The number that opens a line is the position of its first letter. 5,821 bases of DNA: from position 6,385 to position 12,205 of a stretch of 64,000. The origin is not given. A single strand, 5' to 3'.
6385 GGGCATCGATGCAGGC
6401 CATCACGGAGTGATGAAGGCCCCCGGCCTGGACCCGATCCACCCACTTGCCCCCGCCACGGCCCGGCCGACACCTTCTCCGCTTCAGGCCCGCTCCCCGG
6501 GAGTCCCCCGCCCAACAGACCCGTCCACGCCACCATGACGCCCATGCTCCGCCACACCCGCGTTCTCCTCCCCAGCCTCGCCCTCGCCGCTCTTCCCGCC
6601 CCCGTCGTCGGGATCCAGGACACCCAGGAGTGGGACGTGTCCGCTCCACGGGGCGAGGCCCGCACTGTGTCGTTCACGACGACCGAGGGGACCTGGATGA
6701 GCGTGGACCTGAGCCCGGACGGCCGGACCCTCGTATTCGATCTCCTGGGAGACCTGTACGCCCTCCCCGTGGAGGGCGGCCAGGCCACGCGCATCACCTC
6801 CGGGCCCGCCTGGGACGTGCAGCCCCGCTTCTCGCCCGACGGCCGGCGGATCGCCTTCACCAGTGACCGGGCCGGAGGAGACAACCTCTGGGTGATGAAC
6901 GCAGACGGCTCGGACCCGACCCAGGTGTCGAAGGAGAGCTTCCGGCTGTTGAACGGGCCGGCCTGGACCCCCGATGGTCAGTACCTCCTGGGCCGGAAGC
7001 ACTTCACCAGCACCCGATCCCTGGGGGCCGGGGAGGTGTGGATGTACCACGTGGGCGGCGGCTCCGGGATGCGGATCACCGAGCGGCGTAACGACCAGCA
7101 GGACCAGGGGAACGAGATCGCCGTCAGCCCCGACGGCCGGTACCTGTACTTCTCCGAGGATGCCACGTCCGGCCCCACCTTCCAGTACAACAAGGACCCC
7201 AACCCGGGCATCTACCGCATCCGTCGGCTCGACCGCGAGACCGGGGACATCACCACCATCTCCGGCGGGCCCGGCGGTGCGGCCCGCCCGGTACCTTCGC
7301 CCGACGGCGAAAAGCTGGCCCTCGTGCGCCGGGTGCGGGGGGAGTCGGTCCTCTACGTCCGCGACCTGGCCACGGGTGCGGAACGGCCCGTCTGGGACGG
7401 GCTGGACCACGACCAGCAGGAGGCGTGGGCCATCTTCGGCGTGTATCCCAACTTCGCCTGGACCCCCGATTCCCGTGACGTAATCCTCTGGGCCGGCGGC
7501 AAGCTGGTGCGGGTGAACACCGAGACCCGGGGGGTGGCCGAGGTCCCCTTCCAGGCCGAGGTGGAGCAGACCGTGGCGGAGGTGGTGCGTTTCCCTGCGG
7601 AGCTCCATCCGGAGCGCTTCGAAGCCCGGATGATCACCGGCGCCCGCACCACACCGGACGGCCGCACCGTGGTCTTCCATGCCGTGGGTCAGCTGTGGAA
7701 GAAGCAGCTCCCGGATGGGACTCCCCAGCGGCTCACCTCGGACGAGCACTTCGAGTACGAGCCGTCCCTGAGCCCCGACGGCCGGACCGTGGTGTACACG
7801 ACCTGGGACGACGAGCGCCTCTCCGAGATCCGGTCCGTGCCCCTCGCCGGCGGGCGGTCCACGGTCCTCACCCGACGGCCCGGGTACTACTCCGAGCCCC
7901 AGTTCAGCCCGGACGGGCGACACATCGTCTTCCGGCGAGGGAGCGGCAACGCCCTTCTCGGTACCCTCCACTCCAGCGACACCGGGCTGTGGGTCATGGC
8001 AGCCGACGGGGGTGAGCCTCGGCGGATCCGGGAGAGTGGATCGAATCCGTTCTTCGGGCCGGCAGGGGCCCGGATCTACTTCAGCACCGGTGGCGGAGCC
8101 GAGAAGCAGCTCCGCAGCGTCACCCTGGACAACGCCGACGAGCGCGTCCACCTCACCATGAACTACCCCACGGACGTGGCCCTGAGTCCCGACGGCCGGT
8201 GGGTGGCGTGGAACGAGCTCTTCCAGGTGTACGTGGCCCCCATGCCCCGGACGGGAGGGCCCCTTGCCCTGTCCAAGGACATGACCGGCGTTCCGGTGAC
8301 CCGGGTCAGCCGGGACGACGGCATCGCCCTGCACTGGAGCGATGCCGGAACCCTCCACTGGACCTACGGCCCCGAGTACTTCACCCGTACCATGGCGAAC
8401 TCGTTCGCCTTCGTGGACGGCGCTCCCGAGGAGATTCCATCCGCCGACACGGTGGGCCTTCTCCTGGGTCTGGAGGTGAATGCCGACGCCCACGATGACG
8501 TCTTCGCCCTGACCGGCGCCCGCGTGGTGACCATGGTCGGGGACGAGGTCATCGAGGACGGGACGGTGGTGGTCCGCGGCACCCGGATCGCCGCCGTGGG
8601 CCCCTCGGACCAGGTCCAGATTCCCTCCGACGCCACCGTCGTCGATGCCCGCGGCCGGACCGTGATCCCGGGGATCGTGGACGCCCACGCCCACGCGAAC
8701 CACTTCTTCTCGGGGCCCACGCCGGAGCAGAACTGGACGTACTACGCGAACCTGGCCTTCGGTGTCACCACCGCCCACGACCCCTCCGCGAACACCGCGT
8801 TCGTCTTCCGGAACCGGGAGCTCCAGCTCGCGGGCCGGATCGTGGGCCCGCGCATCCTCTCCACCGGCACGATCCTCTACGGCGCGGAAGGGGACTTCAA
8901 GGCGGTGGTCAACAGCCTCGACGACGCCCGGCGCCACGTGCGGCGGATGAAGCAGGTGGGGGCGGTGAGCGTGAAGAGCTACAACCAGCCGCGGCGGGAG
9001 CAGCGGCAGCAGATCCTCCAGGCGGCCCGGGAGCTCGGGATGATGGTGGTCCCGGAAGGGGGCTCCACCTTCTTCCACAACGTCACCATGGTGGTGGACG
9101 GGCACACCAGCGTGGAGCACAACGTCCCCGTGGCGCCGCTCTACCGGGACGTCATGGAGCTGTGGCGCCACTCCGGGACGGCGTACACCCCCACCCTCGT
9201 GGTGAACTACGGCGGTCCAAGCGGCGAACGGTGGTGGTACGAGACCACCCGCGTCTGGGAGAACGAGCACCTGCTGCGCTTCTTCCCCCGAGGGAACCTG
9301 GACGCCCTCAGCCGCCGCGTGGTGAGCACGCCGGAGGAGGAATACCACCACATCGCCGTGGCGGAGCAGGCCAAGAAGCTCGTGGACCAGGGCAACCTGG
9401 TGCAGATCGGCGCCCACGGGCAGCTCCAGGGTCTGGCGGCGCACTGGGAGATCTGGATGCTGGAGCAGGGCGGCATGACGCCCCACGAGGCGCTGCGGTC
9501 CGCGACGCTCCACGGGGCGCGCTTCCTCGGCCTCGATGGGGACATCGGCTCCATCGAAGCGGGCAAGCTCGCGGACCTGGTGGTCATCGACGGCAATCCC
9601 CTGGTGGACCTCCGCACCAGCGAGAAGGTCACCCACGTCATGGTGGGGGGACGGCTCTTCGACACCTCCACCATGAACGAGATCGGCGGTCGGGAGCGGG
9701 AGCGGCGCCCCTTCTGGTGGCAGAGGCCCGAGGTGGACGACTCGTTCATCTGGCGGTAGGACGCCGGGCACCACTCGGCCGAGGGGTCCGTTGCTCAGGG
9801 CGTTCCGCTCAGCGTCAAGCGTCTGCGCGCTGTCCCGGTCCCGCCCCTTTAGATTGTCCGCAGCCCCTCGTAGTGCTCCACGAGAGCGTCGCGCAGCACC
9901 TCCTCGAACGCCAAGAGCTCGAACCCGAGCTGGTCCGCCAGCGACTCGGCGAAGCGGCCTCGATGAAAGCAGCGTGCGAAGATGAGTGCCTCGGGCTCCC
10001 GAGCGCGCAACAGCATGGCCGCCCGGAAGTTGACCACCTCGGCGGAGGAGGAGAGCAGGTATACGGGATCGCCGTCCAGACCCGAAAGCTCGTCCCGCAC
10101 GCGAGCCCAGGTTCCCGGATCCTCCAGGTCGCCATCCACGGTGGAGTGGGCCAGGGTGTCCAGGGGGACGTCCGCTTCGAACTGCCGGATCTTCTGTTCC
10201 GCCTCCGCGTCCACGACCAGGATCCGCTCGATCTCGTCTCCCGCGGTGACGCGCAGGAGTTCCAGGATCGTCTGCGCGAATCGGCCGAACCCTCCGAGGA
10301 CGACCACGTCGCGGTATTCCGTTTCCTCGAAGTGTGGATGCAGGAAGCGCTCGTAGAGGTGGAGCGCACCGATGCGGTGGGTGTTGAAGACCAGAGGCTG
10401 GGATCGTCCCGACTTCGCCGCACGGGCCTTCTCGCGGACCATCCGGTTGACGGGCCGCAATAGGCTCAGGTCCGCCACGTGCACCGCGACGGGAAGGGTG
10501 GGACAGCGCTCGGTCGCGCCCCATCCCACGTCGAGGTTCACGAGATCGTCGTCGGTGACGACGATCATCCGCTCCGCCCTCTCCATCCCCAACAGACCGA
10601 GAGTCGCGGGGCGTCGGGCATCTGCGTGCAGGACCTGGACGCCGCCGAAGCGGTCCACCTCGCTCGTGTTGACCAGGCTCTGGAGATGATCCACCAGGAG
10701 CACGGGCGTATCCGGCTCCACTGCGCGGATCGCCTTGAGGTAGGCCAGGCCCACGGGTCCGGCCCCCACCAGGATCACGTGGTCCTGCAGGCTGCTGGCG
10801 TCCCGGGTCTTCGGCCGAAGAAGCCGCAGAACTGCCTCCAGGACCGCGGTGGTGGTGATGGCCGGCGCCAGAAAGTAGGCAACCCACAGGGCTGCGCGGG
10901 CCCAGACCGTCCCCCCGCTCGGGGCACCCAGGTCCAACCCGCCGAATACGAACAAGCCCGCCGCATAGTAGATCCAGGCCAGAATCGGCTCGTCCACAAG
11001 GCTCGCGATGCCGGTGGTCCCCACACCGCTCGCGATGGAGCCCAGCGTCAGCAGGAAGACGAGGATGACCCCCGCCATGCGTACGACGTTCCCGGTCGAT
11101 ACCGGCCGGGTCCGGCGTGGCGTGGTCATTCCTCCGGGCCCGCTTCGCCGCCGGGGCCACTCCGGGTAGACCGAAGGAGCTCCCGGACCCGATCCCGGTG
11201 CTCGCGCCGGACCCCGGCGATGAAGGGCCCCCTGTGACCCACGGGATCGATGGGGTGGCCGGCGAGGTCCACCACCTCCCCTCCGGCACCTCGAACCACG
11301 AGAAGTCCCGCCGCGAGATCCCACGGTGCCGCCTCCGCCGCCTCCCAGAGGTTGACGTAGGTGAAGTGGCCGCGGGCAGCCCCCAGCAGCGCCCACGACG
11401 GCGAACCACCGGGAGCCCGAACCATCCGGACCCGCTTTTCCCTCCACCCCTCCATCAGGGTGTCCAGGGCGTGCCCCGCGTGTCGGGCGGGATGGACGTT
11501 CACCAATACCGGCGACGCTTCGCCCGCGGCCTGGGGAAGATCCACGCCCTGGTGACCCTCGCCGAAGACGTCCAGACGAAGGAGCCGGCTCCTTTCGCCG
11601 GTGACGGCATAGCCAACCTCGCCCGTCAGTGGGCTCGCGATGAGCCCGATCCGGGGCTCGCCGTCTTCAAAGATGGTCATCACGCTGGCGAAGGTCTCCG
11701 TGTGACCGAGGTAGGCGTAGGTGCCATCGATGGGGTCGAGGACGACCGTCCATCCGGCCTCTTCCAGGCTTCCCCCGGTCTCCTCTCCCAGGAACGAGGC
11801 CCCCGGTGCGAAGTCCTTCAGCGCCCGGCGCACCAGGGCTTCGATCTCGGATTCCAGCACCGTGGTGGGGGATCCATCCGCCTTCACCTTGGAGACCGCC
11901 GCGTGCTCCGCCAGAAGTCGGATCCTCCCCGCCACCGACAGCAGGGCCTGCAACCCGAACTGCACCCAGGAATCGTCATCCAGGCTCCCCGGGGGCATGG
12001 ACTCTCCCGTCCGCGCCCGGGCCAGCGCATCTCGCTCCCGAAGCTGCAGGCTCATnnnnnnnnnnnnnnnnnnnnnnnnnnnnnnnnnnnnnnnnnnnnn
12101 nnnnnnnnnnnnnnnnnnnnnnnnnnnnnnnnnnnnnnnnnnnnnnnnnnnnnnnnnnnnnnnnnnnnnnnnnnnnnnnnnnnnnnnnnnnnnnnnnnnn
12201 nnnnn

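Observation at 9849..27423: Candidate new system: 15-gene operon joining nitrogen assimilation, a stressosome without a sigma factor, two ion channels and an NAD/ADP-ribose-linked kinase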

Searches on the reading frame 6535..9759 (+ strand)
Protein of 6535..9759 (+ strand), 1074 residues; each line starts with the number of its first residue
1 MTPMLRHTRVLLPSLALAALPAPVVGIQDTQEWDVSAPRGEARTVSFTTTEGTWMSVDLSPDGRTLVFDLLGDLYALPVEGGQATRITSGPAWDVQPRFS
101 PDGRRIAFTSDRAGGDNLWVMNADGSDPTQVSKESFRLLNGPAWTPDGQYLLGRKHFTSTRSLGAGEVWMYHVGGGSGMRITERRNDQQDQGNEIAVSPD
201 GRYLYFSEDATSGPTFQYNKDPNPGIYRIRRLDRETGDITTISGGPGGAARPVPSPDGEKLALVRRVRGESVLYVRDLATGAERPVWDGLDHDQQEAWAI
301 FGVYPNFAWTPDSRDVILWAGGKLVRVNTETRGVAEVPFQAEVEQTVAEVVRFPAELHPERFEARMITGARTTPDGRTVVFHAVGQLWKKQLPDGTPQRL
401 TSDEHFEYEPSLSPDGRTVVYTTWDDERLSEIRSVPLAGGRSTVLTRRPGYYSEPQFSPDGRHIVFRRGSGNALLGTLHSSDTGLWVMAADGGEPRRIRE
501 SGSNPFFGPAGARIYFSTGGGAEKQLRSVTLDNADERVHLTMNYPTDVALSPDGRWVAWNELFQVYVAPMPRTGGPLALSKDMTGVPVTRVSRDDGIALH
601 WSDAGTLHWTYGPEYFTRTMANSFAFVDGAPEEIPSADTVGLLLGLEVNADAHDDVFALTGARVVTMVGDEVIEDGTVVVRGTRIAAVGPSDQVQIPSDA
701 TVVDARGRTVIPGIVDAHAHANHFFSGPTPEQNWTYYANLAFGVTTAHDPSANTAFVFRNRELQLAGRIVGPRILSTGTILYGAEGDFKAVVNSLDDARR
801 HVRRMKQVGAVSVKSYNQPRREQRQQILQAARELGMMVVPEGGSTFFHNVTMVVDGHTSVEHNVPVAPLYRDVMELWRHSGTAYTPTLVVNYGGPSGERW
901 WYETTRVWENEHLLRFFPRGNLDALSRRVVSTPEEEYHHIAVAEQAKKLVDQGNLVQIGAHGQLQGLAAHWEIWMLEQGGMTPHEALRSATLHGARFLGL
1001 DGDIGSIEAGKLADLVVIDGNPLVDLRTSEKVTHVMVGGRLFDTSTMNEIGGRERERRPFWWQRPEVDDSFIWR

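Call 65: search_protein_families(library=pfam, proteins=[window:6535-9759:+], max_evalue=0.001)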
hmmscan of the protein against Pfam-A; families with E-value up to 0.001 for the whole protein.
window:6535-9759:+ (1074 aa): 5 families
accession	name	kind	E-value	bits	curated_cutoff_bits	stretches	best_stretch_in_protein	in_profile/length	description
PF07676.18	PD40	-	1.1e-36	124.4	20.9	2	85-120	2-38/38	WD40-like Beta Propeller Repeat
PF01979.26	Amidohydro_1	-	1.3e-20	74.3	25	1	709-1041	1-344/345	Amidohydrolase family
PF07969.17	Amidohydro_3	-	1.6e-16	61.3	29.7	2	973-1040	399-469/472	Amidohydrolase family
PF00930.27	DPPIV_N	-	1.7e-10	40.7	22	0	42-90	33-81/354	Dipeptidyl peptidase IV (DPP IV) N-terminal region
PF25174.1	Beta-prop_THOC3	-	1.2e-05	24.9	305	0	82-205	79-187/272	THOC3 beta-propeller domain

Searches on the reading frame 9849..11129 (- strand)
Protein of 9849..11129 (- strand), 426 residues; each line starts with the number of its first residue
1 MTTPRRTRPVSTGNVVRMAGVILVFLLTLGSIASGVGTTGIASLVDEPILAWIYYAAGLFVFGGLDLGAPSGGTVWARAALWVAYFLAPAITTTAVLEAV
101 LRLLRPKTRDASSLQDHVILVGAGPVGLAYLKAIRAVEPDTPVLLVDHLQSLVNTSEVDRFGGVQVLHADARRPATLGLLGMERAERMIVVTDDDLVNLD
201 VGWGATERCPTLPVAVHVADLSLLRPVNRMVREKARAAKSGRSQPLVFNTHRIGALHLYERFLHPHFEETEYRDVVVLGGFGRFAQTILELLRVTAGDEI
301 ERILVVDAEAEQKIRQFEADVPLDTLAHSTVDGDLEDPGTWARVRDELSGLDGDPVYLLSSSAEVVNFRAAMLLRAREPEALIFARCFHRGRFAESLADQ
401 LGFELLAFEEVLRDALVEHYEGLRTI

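Call 8: search_protein_families(library=pfam, proteins=[window:9849-11129:-], max_evalue=0.01)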
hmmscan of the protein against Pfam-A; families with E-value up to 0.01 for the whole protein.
window:9849-11129:- (426 aa): 1 family
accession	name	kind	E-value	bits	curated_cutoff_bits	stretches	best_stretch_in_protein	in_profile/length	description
PF02254.24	TrkA_N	-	4.5e-14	53.2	23.8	1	118-220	1-98/116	TrkA-N domain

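Call 80: search_protein_families(library=padloc, proteins=[window:9849-11129:-], max_evalue=0.001)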
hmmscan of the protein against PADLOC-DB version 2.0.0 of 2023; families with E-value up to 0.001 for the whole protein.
window:9849-11129:- (426 aa): 0 families

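Call 81: search_protein_families(library=ncbifam, proteins=[window:9849-11129:-], max_evalue=0.00001)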
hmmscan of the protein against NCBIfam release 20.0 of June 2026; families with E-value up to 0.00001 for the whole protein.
window:9849-11129:- (426 aa): 0 families

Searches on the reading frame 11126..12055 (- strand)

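Call 8: search_protein_families(library=pfam, proteins=[window:11126-12055:-], max_evalue=0.01)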
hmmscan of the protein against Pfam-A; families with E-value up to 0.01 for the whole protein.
window:11126-12055:- (309 aa): 1 family
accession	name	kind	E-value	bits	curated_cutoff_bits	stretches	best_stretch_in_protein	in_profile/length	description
PF00459.30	Inositol_P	-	9.7e-30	104.4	27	1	41-281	15-254/271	Inositol monophosphatase family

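Call 80: search_protein_families(library=padloc, proteins=[window:11126-12055:-], max_evalue=0.001)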
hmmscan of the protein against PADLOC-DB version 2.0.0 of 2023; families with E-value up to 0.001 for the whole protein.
window:11126-12055:- (309 aa): 0 families

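Call 81: search_protein_families(library=ncbifam, proteins=[window:11126-12055:-], max_evalue=0.00001)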
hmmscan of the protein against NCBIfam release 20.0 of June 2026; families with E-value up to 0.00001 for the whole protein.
window:11126-12055:- (309 aa): 7 families
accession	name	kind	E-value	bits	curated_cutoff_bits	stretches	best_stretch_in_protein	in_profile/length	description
TIGR02067.1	his_9_HisN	equivalog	1.1e-23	84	275.15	1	52-291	24-248/252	histidinol-phosphatase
NF009321.0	PRK12676.1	equivalog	7.3e-16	58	264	1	52-155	32-136/264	bifunctional fructose-bisphosphatase/inositol-phosphate phosphatase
TIGR01331.1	bisphos_cysQ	equivalog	2.4e-14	53.6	228.8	1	55-270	26-233/250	3'(2'),5'-bisphosphate nucleotidase CysQ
TIGR01330.1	bisphos_HAL2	equivalog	1.8e-11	43.5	267.05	0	103-142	136-174/359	3'(2'),5'-bisphosphate nucleotidase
NF008182.0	PRK10931.1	equivalog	1.5e-08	34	379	1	56-271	29-230/246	3'(2'),5'-bisphosphate nucleotidase CysQ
NF008027.1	PRK10757.1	equivalog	5.9e-08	32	332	1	64-284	40-248/267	inositol-1-monophosphatase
NF010678.0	PRK14076.1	equivalog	2e-07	30.3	493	0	54-270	32-257/570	bifunctional NADP phosphatase/NAD kinase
